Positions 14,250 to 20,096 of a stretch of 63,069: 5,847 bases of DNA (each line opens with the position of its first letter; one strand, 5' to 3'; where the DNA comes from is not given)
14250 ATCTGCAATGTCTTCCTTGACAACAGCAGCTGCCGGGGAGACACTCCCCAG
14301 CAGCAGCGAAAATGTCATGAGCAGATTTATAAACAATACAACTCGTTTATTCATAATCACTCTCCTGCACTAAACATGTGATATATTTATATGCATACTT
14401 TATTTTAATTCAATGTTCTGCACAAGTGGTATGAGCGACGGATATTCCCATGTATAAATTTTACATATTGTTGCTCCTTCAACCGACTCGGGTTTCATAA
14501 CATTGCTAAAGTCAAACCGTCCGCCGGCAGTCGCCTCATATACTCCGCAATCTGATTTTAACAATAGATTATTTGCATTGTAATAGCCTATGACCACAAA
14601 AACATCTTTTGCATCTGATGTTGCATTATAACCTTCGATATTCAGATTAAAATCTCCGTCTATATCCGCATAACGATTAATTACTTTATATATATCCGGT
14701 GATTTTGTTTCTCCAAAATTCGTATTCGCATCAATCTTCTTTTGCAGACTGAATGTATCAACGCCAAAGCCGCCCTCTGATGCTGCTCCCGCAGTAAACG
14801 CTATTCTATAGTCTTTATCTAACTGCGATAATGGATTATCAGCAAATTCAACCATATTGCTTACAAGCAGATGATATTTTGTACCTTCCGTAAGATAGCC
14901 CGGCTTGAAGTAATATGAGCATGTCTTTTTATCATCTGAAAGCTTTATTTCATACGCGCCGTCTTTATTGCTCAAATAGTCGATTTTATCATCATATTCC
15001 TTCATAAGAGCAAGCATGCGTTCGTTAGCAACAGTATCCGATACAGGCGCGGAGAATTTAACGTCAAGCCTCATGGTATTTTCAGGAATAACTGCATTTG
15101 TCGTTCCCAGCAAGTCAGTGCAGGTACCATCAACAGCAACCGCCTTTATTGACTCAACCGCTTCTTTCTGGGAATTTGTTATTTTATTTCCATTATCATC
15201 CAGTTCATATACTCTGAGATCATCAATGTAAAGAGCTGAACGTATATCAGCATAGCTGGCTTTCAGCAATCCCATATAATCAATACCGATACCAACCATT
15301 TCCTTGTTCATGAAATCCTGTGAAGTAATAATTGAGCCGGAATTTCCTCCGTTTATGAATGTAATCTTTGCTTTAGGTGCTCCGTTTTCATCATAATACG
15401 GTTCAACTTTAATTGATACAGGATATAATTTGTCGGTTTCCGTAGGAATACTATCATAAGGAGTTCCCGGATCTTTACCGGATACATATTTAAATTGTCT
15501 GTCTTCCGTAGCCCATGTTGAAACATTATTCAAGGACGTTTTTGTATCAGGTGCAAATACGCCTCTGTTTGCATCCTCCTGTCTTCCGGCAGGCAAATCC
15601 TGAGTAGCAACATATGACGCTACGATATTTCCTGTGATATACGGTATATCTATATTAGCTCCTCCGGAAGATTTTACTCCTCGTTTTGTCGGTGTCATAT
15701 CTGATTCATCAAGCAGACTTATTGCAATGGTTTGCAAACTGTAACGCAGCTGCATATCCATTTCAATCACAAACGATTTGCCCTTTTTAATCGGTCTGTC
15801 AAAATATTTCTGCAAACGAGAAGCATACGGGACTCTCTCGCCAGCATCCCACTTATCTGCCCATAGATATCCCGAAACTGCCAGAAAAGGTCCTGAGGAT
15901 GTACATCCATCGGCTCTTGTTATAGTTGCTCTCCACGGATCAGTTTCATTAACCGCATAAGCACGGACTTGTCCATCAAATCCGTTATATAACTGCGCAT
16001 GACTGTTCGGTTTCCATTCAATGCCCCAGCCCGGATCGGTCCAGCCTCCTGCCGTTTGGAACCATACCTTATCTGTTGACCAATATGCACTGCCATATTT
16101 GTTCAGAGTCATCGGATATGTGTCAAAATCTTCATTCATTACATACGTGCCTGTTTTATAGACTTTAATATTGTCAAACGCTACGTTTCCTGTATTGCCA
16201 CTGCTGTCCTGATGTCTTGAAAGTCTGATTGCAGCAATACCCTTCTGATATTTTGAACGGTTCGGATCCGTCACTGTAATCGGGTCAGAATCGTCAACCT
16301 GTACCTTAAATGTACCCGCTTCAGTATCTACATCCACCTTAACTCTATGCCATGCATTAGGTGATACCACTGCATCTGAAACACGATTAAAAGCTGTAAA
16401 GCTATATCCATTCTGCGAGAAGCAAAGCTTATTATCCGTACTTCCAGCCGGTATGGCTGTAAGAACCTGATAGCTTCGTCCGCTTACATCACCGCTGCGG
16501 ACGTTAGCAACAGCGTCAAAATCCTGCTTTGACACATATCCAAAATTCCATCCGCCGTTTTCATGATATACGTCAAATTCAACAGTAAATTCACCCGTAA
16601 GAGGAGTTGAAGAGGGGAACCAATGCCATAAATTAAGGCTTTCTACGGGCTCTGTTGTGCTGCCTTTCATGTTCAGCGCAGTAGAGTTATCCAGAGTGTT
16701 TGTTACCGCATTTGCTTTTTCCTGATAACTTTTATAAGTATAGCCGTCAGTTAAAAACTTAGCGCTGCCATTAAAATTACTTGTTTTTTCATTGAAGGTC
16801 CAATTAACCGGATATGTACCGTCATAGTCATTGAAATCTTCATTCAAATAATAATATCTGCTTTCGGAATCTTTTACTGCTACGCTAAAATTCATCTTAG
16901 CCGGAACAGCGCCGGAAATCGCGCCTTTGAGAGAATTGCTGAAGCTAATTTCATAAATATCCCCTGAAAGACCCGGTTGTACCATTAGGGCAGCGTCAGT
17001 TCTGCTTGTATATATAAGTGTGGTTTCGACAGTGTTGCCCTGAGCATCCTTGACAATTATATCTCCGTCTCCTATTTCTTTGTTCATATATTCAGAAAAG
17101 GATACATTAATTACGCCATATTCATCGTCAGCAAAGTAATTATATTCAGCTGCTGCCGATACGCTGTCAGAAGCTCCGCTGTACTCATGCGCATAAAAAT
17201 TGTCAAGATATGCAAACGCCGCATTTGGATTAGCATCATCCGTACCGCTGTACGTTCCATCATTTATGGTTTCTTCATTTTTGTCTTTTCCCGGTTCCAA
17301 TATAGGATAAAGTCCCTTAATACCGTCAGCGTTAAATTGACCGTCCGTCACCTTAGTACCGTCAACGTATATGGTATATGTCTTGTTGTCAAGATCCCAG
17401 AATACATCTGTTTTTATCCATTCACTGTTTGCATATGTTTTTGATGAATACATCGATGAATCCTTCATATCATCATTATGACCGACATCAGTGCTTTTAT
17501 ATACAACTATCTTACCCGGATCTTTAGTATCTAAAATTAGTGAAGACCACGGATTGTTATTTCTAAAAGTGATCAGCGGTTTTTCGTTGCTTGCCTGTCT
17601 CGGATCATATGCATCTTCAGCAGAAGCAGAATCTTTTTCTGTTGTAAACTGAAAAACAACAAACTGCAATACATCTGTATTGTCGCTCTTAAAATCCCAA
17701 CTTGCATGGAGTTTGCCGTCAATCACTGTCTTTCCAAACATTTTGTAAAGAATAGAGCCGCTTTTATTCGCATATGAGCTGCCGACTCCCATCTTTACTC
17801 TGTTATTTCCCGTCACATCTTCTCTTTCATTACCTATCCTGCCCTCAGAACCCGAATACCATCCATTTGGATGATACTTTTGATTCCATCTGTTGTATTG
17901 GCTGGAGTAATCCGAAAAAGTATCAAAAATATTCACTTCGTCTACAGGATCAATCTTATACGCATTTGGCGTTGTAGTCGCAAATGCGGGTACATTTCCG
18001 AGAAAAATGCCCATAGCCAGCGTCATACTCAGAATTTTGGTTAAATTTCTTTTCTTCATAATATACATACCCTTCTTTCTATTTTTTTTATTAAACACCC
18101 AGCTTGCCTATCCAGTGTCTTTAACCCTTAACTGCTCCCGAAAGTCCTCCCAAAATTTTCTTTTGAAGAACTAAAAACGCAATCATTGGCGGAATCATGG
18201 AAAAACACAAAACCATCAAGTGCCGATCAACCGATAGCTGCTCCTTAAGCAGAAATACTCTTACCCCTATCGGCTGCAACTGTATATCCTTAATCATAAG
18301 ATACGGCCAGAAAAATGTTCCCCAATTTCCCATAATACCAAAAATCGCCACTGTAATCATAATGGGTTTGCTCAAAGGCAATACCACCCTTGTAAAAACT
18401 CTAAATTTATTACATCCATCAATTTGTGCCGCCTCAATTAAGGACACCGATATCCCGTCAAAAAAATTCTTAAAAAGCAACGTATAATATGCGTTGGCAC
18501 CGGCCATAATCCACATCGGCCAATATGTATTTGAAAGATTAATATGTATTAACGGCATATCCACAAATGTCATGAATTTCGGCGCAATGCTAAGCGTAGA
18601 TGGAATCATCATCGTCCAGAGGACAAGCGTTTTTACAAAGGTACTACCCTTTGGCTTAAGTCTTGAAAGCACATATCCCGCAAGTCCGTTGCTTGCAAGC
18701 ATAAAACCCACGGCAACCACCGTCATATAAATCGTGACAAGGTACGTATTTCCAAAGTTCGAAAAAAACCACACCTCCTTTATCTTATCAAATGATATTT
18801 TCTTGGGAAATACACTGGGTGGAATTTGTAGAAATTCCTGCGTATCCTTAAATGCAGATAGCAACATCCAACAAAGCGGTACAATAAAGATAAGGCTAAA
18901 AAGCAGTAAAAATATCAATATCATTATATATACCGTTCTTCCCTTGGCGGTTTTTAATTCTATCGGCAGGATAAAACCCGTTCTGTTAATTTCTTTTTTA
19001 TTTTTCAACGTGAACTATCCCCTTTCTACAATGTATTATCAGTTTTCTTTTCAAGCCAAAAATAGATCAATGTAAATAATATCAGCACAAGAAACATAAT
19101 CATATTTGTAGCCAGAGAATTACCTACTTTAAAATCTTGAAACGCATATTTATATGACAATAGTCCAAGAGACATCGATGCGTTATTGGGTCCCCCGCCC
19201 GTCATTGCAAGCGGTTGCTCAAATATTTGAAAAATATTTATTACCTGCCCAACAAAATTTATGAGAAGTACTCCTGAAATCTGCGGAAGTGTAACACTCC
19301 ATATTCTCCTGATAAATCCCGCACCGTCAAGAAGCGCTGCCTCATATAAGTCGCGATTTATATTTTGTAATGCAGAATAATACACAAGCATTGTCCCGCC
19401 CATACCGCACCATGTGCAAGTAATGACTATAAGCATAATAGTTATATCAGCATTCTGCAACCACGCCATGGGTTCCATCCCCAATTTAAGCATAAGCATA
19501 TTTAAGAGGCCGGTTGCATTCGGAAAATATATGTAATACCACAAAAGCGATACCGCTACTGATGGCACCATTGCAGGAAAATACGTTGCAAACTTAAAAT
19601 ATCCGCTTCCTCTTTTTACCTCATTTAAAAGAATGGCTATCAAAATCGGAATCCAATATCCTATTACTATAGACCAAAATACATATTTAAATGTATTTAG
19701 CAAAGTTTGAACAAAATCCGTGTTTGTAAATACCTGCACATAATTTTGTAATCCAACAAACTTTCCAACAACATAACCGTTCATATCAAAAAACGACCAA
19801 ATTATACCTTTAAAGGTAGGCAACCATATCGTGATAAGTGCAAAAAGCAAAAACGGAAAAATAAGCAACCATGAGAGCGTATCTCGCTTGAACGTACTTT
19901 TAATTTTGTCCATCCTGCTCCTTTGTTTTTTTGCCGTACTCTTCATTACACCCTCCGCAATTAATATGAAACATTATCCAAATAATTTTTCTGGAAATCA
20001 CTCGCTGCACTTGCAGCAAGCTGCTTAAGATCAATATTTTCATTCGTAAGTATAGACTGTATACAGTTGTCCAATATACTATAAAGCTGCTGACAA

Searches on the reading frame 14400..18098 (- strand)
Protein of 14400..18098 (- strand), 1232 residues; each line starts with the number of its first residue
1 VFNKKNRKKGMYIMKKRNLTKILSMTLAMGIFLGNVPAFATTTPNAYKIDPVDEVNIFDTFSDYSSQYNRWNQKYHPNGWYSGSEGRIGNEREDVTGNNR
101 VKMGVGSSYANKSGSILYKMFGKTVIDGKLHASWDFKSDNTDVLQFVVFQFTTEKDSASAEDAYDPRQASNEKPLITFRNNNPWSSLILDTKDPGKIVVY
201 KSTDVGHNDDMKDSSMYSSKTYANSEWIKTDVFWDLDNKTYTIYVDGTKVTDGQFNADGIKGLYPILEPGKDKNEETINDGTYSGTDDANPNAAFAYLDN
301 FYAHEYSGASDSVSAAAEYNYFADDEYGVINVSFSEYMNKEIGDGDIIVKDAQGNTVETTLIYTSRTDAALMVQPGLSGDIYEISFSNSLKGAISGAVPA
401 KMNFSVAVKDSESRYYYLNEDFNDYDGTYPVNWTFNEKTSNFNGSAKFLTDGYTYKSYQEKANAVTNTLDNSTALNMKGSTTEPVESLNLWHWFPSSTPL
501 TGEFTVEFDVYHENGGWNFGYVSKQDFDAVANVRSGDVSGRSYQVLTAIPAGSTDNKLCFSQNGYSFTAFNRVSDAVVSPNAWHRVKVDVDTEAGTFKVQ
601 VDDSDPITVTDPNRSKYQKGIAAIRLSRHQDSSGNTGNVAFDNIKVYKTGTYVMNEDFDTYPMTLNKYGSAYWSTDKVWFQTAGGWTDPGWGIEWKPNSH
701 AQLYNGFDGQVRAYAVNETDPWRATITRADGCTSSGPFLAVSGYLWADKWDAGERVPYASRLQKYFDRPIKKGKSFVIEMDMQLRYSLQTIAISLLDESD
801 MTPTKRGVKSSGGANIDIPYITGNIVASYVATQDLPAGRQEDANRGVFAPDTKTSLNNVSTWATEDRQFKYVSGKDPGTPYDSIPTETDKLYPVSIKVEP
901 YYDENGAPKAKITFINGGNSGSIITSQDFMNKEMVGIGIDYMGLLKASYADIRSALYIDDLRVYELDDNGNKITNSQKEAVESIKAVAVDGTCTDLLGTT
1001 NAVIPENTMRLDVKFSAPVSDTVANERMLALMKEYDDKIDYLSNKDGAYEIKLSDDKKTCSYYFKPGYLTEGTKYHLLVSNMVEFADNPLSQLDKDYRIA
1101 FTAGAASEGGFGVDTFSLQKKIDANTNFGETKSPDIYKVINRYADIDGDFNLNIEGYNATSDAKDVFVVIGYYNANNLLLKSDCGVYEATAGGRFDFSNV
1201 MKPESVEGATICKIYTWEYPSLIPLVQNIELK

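Call 6: search_protein_families(library=pfam, proteins=[window:14400-18098:-], max_evalue=0.001)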
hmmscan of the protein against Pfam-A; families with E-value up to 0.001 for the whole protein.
window:14400-18098:- (1232 aa): 0 families

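Call 45: search_solved_structures(query=window:14400-18098:-, max_evalue=1)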
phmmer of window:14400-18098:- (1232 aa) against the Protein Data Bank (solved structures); distinct sequences matched with E-value up to 1: 1.
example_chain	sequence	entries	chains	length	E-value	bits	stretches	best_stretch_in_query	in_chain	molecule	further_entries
3ite_A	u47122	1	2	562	0.9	10.1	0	428-471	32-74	SidN siderophore synthetase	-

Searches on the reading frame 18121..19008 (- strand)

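Call 6: search_protein_families(library=pfam, proteins=[window:18121-19008:-], max_evalue=0.001)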
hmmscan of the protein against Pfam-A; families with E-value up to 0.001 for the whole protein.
window:18121-19008:- (295 aa): 1 family
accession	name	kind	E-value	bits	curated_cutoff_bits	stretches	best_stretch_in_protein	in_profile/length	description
PF00528.27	BPD_transp_1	-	4.1e-12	46.6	26.4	1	109-247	3-137/184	Binding-protein-dependent transport system inner membrane component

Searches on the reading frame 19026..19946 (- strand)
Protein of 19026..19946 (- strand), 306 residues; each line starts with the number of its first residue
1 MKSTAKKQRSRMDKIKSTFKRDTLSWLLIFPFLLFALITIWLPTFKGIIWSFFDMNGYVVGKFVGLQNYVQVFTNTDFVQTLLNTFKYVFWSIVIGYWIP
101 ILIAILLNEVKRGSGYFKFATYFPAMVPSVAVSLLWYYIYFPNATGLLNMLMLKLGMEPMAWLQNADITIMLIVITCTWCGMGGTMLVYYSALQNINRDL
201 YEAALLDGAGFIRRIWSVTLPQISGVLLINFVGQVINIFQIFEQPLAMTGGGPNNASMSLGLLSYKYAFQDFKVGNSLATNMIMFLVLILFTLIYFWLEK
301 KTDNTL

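Call 6: search_protein_families(library=pfam, proteins=[window:19026-19946:-], max_evalue=0.001)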
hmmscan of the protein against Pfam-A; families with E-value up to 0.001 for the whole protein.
window:19026-19946:- (306 aa): 1 family
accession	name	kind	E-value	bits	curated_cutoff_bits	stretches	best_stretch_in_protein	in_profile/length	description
PF00528.27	BPD_transp_1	-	2.5e-18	66.9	26.4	1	98-302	3-182/184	Binding-protein-dependent transport system inner membrane component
